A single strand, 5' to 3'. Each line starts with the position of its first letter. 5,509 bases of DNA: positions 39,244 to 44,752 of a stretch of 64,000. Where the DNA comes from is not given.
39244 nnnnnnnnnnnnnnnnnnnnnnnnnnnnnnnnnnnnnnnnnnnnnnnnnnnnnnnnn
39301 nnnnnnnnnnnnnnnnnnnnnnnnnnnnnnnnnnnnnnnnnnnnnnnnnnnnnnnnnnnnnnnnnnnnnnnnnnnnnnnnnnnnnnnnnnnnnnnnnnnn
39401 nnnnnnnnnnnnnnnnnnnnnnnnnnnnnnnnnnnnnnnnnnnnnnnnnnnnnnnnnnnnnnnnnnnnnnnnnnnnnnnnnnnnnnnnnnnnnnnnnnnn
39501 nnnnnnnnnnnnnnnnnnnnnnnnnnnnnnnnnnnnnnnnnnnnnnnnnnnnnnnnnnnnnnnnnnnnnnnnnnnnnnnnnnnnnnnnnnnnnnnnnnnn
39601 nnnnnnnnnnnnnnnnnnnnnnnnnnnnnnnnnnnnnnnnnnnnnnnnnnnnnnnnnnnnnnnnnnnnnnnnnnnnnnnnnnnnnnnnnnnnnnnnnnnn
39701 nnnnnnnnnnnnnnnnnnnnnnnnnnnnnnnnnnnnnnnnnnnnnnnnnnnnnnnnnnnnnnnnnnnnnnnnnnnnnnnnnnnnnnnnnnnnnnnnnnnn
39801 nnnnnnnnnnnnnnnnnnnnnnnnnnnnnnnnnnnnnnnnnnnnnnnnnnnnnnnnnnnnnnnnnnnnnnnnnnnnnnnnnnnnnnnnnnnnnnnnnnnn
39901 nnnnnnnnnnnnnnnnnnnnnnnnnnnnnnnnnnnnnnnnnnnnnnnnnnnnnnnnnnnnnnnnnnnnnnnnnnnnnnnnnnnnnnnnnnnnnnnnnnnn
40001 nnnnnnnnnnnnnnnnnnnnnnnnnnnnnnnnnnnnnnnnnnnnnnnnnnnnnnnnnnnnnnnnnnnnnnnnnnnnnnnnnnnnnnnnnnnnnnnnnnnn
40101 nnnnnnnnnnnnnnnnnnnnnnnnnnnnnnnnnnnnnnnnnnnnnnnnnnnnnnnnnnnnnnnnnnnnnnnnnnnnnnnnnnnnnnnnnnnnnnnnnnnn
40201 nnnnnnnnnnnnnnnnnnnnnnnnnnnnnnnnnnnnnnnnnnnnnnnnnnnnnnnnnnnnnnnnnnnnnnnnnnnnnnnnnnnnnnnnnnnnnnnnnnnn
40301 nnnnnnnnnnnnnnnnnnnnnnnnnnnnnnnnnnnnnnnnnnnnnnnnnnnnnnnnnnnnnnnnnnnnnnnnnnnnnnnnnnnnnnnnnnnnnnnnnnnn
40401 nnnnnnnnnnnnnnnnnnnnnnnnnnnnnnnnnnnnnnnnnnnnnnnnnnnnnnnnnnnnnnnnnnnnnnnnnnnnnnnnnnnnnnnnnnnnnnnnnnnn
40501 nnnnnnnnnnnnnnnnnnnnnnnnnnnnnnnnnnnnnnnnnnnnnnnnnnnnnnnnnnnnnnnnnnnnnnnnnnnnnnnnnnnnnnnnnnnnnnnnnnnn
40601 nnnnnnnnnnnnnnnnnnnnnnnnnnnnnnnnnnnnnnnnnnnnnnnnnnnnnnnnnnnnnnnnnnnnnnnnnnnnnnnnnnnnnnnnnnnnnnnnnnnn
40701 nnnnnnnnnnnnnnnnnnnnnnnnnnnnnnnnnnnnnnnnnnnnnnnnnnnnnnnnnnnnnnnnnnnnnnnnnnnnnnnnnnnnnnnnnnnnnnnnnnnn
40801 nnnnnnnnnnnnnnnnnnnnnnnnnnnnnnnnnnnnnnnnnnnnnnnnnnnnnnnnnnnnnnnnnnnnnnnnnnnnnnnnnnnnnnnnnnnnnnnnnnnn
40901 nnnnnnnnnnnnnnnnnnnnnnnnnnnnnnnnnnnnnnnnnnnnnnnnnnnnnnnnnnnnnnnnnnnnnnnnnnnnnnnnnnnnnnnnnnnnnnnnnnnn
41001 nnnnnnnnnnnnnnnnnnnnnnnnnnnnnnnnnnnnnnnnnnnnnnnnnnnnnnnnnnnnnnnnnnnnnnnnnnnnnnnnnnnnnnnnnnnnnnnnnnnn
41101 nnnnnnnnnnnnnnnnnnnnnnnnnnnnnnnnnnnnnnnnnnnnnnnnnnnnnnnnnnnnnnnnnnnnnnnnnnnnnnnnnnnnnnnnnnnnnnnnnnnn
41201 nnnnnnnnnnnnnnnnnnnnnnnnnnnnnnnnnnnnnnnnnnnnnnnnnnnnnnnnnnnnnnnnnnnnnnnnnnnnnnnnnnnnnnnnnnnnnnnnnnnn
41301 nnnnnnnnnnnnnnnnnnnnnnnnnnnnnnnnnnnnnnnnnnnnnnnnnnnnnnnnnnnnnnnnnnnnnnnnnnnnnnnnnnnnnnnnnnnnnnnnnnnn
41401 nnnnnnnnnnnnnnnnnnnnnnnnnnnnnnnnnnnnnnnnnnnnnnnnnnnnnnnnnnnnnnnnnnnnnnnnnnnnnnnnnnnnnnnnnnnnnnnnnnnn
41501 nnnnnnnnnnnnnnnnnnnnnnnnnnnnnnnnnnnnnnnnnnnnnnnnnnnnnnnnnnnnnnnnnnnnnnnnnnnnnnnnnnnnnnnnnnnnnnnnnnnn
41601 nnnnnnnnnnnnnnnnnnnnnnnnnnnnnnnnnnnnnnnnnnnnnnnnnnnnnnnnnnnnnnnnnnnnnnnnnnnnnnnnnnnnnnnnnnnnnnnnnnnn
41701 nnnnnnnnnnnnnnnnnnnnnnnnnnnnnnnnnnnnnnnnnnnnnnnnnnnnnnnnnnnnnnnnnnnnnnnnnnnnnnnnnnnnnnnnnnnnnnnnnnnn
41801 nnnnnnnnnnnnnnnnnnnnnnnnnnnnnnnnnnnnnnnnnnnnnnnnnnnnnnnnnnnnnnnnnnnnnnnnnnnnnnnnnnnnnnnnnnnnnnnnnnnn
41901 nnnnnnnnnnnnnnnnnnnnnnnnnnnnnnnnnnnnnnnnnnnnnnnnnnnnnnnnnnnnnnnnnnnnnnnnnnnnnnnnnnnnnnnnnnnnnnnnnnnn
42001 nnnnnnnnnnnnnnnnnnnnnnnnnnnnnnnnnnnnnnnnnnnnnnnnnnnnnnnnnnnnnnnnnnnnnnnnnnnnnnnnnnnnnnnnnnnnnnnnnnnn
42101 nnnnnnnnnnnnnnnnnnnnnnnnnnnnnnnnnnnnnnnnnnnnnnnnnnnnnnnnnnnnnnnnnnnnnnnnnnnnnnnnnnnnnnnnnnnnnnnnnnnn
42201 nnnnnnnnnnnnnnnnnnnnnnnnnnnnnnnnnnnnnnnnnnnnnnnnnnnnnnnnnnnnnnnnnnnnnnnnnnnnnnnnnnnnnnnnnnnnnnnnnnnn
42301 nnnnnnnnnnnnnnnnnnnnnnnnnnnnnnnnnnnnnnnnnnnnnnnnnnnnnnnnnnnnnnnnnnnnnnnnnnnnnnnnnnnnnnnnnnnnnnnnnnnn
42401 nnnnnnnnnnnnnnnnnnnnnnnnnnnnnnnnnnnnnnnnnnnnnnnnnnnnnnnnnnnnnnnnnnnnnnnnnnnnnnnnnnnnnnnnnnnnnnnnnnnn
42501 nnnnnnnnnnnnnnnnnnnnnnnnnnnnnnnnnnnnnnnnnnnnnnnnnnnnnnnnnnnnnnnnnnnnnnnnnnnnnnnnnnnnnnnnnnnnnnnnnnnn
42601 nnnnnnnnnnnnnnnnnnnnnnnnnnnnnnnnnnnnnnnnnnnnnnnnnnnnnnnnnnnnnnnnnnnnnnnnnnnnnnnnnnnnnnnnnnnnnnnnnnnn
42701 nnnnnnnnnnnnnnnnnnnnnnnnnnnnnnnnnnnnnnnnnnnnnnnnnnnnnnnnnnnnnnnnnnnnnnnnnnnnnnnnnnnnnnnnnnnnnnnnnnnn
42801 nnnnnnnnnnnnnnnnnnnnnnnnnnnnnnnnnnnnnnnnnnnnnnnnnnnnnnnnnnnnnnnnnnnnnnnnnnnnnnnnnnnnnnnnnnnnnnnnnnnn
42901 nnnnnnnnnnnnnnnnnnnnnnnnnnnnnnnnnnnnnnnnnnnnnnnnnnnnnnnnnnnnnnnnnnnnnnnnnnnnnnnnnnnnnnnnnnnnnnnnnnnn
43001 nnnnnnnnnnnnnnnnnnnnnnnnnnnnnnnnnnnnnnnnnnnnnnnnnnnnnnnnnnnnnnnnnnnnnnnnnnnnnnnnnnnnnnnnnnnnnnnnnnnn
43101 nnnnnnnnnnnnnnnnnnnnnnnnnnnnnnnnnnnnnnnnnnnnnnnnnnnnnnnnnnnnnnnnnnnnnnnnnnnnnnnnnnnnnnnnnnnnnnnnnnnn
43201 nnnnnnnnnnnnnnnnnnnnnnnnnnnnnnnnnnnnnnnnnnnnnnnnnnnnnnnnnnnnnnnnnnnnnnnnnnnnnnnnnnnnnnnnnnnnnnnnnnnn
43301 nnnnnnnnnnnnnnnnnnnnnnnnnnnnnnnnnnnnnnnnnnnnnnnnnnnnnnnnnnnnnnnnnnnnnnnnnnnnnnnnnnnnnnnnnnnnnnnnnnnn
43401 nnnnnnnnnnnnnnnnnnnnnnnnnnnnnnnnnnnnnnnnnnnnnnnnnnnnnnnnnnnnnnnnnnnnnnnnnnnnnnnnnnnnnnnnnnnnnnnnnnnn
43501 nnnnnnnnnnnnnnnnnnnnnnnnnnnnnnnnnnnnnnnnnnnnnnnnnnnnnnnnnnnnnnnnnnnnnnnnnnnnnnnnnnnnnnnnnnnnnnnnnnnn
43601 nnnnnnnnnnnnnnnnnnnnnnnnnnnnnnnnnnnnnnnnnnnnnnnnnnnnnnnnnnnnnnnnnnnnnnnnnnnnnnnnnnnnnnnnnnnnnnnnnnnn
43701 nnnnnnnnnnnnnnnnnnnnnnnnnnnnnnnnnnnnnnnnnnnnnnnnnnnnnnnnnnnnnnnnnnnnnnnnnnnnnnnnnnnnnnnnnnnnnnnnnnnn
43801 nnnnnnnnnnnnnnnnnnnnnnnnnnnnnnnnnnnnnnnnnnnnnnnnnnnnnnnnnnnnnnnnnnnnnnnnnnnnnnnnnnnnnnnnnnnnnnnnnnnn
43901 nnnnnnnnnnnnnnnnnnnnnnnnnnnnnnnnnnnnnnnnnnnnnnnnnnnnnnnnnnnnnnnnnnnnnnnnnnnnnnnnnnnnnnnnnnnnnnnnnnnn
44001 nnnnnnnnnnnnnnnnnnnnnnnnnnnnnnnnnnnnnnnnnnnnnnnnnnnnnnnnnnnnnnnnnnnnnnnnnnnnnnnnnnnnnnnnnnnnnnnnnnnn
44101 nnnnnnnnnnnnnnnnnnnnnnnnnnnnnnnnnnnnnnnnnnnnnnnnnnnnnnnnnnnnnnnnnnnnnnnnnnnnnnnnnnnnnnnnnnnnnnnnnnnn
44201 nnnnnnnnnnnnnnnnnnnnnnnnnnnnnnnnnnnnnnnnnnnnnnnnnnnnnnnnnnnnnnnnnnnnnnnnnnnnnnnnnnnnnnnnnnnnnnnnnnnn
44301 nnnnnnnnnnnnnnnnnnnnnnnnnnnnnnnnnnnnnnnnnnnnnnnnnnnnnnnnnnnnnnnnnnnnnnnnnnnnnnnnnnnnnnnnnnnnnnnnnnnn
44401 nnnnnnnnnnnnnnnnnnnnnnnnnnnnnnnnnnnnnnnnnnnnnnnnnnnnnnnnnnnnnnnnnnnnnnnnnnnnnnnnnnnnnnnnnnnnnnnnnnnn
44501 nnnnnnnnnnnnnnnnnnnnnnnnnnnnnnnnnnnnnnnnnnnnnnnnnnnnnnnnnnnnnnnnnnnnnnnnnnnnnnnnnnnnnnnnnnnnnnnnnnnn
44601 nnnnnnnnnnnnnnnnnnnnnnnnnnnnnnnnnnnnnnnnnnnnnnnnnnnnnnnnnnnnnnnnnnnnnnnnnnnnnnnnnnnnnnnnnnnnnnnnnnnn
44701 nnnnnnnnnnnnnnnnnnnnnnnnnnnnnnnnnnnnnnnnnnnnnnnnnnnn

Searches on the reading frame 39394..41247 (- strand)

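Call 14: search_protein_families(library=pfam, proteins=[window:39394-41247:-])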
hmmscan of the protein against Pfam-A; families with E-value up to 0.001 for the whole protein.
window:39394-41247:- (617 aa): 3 families
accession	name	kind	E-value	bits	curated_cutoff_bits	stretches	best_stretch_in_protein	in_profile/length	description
PF01977.22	UbiD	-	2.5e-62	210.2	23.3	1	123-320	8-206/206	3-octaprenyl-4-hydroxybenzoate carboxy-lyase Rift-related domain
PF20696.2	UbiD_C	-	1.2e-28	100.1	24.2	1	327-461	3-127/127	3-octaprenyl-4-hydroxybenzoate carboxy-lyase C-terminal domain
PF20695.2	UbiD_N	-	2.8e-23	82.2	24.3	1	15-91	2-77/78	3-octaprenyl-4-hydroxybenzoate carboxy-lyase N-terminal domain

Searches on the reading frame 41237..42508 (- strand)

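Call 14: search_protein_families(library=pfam, proteins=[window:41237-42508:-])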
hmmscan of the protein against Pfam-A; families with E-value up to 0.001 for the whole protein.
window:41237-42508:- (423 aa): 12 families
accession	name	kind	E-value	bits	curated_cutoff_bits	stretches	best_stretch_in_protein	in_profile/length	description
PF13176.12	TPR_7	-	2.3e-15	55.7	27.9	0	209-231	2-24/36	Tetratricopeptide repeat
PF07719.23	TPR_2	-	2.5e-15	55.7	27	1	252-283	3-34/34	Tetratricopeptide repeat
PF00515.34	TPR_1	-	3.4e-14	52.4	27.8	0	251-283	2-34/34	Tetratricopeptide repeat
PF14559.12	TPR_19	-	9.2e-14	52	25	1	261-313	2-54/68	Tetratricopeptide repeat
PF13181.12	TPR_8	-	1.1e-12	47.5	25.7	0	341-360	14-33/34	Tetratricopeptide repeat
PF13428.12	TPR_14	-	3.9e-10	39.8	23.5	0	288-313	5-30/44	Tetratricopeptide repeat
PF13424.12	TPR_12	-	5.5e-09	36.5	30.1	0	252-311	5-72/77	Tetratricopeptide repeat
PF13414.12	TPR_11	-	1.8e-07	31.2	26.8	0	263-283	7-27/42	TPR repeat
PF25064.1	ARM_TT21_5th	-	1.8e-05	25.5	27.8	0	262-345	13-108/117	TT21 fifth ARM repeats domain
PF01535.26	PPR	-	5.2e-05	23.6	25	0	289-309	5-25/31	PPR repeat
PF12895.13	ANAPC3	-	0.00033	21.3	27.2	0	264-312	3-51/82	Anaphase-promoting complex, cyclosome, subunit 3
PF24575.1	TPR_Slam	-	0.00093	20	35.2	0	146-191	29-74/104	Surface lipoprotein assembly modifier, N-terminal TPR repeats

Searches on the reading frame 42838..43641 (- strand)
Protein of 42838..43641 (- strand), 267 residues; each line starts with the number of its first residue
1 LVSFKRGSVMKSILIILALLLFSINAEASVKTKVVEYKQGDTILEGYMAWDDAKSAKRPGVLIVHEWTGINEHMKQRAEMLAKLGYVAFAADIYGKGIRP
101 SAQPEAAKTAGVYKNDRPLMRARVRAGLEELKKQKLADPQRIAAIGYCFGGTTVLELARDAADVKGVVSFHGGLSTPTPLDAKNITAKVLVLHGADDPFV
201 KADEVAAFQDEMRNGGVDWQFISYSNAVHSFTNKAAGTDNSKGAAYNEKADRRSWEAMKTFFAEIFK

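Call 48: search_protein_families(library=pfam, proteins=[window:42838-43641:-], max_evalue=0.00001)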
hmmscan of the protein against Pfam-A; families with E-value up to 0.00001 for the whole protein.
window:42838-43641:- (267 aa): 3 families
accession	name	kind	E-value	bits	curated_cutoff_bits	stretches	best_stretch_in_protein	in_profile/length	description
PF01738.24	DLH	-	5.6e-51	173.6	21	1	45-265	2-216/217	Dienelactone hydrolase family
PF00326.27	Peptidase_S9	-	3.4e-11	43.5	22.6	0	176-237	134-195/213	Prolyl oligopeptidase family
PF12146.15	Hydrolase_4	-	9.6e-08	32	27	0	181-233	186-236/239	Serine aminopeptidase, S33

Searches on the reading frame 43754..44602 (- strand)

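Call 13: search_protein_families(library=pfam, proteins=[window:43754-44602:-])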
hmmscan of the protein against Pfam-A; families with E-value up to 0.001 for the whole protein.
window:43754-44602:- (282 aa): 1 family
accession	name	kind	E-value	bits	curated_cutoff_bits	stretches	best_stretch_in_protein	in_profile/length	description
PF05985.16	EutC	-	1.8e-85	286.4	25.8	1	38-273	2-235/235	Ethanolamine ammonia-lyase light chain (EutC)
